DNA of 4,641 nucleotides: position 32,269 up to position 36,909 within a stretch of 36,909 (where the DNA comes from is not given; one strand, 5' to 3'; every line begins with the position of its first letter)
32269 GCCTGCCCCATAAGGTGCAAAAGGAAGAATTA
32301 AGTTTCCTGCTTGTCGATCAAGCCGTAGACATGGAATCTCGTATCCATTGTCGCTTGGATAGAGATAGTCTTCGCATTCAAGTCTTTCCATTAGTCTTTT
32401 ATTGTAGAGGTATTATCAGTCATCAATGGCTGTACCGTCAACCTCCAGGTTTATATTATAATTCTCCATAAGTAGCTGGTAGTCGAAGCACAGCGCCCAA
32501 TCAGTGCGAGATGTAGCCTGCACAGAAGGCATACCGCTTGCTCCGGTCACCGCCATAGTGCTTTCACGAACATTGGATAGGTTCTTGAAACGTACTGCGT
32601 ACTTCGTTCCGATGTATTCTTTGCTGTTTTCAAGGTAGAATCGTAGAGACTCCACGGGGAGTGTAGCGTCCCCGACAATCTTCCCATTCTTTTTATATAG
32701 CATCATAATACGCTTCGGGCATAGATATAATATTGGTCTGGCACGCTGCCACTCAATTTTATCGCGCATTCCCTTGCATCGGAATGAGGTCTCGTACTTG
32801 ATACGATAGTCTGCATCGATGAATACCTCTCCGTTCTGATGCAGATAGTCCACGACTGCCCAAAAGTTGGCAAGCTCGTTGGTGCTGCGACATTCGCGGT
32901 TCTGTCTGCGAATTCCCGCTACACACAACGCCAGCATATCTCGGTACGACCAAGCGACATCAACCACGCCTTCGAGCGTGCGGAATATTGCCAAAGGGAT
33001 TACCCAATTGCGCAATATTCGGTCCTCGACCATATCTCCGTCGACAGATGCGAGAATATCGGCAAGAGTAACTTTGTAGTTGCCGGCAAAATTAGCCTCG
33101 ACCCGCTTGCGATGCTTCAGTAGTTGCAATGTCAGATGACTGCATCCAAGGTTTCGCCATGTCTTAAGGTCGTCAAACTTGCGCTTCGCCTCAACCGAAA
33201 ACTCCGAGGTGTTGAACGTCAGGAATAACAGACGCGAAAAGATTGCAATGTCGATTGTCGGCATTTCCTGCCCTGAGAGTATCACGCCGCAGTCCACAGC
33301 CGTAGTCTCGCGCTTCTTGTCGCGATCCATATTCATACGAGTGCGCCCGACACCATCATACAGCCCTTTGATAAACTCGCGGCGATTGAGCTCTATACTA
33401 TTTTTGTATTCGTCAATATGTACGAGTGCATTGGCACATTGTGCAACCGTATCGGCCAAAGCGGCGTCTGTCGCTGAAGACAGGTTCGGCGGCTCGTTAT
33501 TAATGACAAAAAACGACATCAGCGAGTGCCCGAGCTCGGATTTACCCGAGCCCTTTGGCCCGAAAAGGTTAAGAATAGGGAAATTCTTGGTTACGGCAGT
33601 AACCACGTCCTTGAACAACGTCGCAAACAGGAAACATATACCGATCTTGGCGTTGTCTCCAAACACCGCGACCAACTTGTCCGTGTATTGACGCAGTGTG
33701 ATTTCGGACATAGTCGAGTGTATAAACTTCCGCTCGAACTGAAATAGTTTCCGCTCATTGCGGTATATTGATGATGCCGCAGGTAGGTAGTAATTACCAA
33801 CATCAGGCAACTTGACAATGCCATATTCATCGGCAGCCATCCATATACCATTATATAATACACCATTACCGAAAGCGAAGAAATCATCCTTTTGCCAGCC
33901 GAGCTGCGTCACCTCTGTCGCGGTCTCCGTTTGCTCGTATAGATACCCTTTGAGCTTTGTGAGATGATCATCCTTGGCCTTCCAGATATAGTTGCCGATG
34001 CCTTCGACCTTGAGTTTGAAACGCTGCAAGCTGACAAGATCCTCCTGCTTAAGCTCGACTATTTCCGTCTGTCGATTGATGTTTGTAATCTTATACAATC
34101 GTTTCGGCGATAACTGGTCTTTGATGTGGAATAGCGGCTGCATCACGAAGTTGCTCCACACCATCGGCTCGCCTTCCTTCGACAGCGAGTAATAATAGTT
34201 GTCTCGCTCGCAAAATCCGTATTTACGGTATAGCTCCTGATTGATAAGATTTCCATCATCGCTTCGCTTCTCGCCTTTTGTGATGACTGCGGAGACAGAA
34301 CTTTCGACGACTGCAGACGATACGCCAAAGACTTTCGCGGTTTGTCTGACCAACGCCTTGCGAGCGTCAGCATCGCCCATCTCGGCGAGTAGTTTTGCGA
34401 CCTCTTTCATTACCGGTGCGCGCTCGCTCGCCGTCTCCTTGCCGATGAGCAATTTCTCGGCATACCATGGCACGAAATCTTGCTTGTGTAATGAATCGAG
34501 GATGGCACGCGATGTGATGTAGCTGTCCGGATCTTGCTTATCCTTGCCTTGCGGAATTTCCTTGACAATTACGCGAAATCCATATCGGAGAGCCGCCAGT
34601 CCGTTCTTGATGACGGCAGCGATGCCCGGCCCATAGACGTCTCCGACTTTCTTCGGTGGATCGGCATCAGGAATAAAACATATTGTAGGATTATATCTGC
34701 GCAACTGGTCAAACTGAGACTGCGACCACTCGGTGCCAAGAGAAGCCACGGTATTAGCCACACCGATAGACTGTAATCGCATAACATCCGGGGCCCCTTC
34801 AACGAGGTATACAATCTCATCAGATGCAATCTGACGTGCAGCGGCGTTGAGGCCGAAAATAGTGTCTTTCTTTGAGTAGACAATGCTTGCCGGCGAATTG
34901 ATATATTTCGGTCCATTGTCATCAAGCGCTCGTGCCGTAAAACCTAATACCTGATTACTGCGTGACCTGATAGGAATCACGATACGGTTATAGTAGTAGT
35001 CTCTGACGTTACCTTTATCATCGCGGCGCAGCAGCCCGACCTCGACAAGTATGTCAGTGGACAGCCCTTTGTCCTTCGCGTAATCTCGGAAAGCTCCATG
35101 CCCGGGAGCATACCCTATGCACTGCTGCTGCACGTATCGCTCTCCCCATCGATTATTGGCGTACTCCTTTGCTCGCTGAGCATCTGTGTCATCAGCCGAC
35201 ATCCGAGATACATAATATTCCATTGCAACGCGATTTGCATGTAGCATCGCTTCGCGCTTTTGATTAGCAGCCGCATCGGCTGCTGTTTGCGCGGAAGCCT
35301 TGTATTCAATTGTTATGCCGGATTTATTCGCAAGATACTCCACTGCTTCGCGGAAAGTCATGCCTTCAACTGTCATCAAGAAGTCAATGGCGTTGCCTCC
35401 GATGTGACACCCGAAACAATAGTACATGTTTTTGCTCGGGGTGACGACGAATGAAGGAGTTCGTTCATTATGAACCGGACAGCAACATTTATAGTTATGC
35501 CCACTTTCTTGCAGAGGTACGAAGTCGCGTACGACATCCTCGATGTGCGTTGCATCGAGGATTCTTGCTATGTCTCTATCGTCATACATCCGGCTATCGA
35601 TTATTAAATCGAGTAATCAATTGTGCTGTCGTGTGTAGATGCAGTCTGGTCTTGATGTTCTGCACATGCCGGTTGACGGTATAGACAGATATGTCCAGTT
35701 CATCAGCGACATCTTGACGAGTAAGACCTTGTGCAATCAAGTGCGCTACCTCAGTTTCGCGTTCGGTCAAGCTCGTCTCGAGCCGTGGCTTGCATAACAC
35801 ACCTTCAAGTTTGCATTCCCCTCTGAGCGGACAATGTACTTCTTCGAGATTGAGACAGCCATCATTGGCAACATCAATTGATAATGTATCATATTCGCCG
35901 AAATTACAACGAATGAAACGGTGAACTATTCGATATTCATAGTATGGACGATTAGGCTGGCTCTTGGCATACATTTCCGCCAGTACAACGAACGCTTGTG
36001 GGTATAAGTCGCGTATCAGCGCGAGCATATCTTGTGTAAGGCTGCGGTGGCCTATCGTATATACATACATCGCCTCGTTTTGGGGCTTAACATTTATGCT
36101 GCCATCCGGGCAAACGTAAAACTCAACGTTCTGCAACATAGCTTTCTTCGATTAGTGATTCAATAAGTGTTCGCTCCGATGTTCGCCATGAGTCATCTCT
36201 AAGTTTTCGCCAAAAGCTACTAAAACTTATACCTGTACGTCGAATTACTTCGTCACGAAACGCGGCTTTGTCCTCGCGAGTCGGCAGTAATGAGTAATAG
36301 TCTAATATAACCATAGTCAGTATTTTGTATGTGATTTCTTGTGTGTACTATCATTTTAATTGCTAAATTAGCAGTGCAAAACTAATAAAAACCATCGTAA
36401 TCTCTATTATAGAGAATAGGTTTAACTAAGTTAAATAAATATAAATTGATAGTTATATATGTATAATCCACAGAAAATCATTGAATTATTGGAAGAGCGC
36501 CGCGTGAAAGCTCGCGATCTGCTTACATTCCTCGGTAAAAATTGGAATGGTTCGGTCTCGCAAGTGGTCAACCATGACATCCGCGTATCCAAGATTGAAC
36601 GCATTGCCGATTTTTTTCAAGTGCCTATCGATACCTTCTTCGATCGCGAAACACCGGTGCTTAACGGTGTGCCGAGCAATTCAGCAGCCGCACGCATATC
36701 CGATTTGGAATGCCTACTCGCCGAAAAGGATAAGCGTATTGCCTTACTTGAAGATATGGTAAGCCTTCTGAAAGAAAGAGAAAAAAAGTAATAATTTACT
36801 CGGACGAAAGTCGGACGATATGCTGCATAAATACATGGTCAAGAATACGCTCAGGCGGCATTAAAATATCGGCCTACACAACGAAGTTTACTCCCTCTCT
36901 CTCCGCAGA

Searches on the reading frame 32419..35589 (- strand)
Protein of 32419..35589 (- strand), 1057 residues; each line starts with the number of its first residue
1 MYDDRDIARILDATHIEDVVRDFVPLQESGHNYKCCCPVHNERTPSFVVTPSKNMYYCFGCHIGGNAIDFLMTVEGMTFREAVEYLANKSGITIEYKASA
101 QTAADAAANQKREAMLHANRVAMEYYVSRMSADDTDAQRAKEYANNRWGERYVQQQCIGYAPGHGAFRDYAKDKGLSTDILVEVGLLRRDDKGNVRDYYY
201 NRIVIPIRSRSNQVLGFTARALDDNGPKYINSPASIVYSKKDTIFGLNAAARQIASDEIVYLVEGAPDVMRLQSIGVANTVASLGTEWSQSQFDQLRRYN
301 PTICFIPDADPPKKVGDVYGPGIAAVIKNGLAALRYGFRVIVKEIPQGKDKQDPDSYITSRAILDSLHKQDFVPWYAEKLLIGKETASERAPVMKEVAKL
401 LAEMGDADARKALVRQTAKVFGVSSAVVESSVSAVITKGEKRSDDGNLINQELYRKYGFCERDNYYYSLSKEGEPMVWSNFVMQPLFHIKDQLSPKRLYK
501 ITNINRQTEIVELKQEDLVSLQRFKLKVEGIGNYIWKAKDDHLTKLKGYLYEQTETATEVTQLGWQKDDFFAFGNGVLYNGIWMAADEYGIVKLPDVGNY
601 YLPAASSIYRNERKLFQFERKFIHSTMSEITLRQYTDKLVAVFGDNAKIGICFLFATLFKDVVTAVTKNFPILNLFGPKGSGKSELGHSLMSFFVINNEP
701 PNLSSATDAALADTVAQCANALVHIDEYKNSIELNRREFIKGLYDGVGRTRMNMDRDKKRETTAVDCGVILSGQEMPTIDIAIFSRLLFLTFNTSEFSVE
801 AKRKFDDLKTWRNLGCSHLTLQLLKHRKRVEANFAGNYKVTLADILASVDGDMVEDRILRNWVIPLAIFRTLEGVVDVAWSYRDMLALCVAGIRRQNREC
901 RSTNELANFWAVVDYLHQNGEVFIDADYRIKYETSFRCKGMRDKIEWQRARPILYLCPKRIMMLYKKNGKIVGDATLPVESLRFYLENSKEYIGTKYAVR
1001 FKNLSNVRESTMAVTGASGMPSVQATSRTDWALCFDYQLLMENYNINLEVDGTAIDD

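Call 13: search_protein_families(library=pfam, proteins=[window:32419-35589:-], max_evalue=0.001)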
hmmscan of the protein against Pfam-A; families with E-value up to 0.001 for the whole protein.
window:32419-35589:- (1057 aa): 4 families
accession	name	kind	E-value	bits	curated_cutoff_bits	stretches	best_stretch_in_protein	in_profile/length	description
PF01807.25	Zn_ribbon_DnaG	-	2.8e-32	110.8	24.9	1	5-97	4-96/98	CHC2 zinc finger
PF08275.17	DNAG_N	-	4.4e-24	85.4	26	1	135-250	9-127/128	DNA primase catalytic core, N-terminal domain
PF13155.12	Toprim_2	-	2.6e-07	31.4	22.1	1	261-350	1-83/88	Toprim-like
PF13662.12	Toprim_4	-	0.00097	19.8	25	0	259-298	2-44/85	Toprim domain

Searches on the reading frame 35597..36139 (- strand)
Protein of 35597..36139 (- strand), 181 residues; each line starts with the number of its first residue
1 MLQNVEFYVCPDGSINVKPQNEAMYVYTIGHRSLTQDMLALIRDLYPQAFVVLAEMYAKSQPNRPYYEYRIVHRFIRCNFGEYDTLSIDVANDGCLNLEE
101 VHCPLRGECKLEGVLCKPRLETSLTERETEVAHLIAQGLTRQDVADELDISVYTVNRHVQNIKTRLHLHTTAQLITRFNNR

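Call 13: search_protein_families(library=pfam, proteins=[window:35597-36139:-], max_evalue=0.001)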
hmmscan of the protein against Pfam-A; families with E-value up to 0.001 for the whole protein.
window:35597-36139:- (181 aa): 2 families
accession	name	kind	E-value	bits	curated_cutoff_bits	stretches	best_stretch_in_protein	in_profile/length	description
PF00196.25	GerE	-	1.6e-14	53.7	23.5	1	123-176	2-55/57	Bacterial regulatory proteins, luxR family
PF13384.12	HTH_23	-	2.7e-05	24.3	24.6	1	130-161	9-40/50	Homeodomain-like domain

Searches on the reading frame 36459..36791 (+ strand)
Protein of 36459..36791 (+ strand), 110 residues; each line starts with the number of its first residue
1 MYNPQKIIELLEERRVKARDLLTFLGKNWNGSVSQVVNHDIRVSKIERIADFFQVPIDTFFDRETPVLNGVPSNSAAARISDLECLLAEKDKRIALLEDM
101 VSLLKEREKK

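Call 13: search_protein_families(library=pfam, proteins=[window:36459-36791:+], max_evalue=0.001)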
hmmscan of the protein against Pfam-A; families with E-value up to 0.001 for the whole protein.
window:36459-36791:+ (110 aa): 0 families

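Call 61: search_protein_families(library=pfam, proteins=[window:36459-36791:+], max_evalue=10)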
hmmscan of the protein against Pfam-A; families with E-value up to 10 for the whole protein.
window:36459-36791:+ (110 aa): 3 families
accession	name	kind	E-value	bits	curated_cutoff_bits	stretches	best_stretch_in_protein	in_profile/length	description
PF21476.4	PF0610-like_N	-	0.0065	17.1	33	1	5-39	4-34/50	PF0610-like, N-terminal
PF16808.10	PKcGMP_CC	-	0.023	14.7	35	2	78-94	8-24/35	Coiled-coil N-terminus of cGMP-dependent protein kinase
PF20310.4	HTH_Tnp_2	-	0.085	13.2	23.8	1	72-106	96-130/131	Transposon related HTH domain protein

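Call 75: search_protein_families(library=phrogs, proteins=[window:36459-36791:+], max_evalue=0.1)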
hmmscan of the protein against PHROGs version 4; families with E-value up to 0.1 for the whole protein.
window:36459-36791:+ (110 aa): 3 families
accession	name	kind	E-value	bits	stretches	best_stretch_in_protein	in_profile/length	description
phrog_8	-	transcription regulation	9.8e-05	22.9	1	5-89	79-150/346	transcriptional regulator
phrog_4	-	transcription regulation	0.028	14.4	1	6-65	132-196/400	transcriptional repressor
phrog_2439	-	transcription regulation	0.047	13.6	1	2-73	7-79/367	transcriptional regulator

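Call 82: search_protein_families(library=ncbifam, proteins=[window:36459-36791:+], max_evalue=0.01)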
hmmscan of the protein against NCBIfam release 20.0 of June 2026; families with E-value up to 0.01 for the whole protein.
window:36459-36791:+ (110 aa): 0 families
